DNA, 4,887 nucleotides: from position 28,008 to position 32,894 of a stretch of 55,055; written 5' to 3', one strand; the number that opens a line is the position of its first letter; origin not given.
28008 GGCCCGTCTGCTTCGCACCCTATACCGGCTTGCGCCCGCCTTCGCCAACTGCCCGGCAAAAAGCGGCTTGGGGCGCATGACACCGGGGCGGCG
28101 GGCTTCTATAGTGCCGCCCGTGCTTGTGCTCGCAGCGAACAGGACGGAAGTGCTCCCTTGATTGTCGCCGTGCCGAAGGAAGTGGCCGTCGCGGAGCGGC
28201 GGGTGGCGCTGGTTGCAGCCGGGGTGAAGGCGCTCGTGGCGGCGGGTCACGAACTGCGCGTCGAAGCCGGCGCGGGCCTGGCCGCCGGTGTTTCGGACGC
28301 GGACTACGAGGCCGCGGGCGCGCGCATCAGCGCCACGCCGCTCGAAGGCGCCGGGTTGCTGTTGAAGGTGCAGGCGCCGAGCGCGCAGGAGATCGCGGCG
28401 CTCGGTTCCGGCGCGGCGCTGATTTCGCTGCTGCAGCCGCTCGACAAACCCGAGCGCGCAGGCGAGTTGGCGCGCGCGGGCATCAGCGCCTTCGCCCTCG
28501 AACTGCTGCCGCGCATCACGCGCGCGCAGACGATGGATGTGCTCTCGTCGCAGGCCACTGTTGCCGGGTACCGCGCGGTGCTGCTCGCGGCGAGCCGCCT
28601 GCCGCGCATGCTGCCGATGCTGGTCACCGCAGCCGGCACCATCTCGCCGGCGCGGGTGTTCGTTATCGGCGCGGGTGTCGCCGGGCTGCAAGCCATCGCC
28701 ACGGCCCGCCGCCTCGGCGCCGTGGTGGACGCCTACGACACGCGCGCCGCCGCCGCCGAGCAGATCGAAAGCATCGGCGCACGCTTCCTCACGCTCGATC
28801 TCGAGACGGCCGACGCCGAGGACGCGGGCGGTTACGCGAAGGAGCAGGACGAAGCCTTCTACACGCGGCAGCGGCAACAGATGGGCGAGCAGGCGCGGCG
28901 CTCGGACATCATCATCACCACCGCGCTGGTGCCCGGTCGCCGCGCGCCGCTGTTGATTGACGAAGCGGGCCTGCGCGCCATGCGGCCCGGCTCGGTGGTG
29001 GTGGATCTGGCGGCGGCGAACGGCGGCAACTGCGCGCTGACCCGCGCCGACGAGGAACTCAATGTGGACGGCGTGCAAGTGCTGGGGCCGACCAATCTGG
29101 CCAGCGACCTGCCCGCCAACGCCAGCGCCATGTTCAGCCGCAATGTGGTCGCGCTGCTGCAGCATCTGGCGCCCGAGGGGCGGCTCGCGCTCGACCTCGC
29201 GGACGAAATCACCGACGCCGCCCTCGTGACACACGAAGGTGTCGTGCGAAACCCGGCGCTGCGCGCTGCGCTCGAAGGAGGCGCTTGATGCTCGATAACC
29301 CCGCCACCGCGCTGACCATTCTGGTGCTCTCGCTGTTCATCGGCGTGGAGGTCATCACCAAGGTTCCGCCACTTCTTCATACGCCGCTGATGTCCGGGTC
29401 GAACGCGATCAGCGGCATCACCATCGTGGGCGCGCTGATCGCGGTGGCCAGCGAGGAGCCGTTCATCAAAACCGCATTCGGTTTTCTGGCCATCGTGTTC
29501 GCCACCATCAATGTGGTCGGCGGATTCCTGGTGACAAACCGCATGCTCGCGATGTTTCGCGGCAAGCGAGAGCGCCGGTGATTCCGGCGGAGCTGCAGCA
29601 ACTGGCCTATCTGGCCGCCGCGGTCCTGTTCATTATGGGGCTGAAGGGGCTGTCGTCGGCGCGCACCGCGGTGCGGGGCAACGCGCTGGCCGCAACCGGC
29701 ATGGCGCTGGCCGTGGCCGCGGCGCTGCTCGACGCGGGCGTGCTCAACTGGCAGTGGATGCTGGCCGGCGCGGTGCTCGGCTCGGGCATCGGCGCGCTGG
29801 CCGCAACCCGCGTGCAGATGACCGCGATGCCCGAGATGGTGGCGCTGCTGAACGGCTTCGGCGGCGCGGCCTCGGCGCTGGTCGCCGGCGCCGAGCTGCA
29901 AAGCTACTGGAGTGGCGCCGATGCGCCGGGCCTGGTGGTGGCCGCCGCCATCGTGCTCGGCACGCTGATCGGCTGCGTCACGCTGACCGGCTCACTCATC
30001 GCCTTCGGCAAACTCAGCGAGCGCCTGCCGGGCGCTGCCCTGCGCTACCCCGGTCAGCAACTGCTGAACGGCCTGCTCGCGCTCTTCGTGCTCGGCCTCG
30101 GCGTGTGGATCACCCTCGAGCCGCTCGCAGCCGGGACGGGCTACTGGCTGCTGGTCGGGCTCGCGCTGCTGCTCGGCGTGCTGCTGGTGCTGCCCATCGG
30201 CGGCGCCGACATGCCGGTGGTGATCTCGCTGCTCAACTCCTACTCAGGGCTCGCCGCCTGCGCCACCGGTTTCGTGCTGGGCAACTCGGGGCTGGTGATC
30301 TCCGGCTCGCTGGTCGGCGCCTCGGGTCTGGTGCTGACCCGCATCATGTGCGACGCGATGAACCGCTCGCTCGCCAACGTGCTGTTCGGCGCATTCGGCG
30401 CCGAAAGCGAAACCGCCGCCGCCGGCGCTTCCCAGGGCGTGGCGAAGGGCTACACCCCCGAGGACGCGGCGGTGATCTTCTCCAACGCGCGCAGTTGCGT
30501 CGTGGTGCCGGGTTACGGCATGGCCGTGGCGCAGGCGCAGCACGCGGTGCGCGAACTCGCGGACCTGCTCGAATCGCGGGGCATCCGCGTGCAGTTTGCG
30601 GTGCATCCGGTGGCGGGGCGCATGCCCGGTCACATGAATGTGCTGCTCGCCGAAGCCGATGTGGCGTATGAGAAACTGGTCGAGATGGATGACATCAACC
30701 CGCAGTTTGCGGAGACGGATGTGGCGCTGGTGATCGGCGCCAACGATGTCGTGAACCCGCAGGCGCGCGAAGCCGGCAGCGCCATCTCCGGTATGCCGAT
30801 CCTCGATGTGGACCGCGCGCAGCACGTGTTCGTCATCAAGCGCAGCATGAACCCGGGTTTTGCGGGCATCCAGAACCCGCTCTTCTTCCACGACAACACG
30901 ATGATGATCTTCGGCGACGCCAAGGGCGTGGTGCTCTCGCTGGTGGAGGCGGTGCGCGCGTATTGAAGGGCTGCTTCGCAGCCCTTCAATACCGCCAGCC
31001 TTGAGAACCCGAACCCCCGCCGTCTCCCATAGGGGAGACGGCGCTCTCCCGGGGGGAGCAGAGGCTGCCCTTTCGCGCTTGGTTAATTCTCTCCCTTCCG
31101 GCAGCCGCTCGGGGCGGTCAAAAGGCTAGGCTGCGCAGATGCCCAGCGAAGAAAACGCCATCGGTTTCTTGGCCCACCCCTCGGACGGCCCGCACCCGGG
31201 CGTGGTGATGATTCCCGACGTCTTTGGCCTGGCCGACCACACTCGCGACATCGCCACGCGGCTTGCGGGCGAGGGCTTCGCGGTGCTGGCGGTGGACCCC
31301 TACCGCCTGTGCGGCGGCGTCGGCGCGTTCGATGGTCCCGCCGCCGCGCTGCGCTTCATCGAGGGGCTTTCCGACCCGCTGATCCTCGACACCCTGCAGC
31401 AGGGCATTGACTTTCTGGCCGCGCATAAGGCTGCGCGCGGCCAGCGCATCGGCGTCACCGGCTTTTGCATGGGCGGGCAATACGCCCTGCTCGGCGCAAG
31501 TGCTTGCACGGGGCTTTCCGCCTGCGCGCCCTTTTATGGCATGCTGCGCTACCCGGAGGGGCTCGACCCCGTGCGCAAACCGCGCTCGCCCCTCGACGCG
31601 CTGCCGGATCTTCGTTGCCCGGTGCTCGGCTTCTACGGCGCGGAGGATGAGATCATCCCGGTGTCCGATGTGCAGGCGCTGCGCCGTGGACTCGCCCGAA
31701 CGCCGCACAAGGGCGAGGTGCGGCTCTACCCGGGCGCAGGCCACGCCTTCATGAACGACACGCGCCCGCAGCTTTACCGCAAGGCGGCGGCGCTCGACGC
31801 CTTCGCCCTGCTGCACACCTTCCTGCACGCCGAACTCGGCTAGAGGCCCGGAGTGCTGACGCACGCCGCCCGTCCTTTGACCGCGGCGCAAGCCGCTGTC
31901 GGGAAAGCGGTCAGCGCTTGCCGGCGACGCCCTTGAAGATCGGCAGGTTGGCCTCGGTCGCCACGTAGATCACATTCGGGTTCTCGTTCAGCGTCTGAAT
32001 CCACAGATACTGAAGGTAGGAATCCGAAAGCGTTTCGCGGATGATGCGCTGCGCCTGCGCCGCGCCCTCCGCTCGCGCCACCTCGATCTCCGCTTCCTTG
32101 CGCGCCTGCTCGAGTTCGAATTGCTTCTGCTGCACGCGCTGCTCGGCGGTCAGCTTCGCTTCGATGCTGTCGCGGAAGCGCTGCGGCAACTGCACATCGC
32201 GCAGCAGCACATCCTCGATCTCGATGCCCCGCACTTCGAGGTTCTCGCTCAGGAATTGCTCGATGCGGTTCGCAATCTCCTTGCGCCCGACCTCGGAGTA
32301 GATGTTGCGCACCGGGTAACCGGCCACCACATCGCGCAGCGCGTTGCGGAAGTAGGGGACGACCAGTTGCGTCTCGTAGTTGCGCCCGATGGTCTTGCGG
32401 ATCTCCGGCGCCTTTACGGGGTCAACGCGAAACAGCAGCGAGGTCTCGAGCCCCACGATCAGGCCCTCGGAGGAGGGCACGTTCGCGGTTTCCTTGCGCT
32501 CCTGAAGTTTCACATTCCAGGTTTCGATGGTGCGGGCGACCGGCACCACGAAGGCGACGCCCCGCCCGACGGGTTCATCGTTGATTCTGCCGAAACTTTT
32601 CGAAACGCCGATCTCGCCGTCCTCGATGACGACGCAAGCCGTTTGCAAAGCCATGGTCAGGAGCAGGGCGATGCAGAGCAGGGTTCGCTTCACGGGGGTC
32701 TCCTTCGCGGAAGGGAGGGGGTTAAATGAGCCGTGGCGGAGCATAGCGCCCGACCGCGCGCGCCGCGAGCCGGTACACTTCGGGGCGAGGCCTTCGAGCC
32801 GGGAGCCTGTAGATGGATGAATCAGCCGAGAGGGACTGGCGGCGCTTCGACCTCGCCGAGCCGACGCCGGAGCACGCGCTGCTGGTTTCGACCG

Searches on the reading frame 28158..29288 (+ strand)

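Call 27: search_protein_families(library=pfam, proteins=[window:28158-29288:+], max_evalue=0.00001)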
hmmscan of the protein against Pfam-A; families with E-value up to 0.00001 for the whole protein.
window:28158-29288:+ (376 aa): 2 families
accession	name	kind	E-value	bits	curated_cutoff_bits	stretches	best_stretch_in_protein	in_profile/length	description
PF01262.27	AlaDh_PNT_C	-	2.6e-61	207.2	23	1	140-365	1-213/214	Alanine dehydrogenase/PNT, C-terminal domain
PF05222.21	AlaDh_PNT_N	-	4.6e-38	131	30.4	1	5-136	2-136/136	Alanine dehydrogenase/PNT, N-terminal domain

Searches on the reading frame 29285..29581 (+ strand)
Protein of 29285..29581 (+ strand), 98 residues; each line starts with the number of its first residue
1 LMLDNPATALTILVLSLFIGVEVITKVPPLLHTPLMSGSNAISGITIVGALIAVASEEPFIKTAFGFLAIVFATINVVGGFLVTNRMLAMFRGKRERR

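Call 27: search_protein_families(library=pfam, proteins=[window:29285-29581:+], max_evalue=0.00001)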
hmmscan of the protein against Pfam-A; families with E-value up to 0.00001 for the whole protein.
window:29285-29581:+ (98 aa): 1 family
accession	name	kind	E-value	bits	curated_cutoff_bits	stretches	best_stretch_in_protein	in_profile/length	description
PF12769.12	PNTB_4TM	-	9.2e-35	119.4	26.2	1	10-92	2-84/85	4TM region of pyridine nucleotide transhydrogenase, mitoch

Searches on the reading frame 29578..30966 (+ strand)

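Call 27: search_protein_families(library=pfam, proteins=[window:29578-30966:+], max_evalue=0.00001)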
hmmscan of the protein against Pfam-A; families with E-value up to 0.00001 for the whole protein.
window:29578-30966:+ (462 aa): 1 family
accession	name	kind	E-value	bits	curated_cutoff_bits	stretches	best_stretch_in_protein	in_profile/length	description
PF02233.22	PNTB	-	4.5e-182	606.5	31.7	1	8-457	2-455/456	NAD(P) transhydrogenase beta subunit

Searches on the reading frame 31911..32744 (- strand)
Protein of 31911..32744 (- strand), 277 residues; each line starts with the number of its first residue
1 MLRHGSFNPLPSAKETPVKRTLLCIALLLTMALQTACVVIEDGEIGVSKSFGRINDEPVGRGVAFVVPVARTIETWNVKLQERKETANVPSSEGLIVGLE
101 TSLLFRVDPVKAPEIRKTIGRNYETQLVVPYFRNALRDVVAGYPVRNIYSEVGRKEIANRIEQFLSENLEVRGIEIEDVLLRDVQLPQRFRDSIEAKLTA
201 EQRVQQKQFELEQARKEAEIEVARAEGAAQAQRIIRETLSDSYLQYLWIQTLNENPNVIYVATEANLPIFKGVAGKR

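Call 27: search_protein_families(library=pfam, proteins=[window:31911-32744:-], max_evalue=0.00001)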
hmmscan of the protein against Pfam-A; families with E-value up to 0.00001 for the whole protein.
window:31911-32744:- (277 aa): 1 family
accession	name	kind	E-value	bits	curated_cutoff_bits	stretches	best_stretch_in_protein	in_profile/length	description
PF01145.31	Band_7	-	7.4e-34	117.8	23.6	1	39-218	2-176/176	SPFH domain / Band 7 family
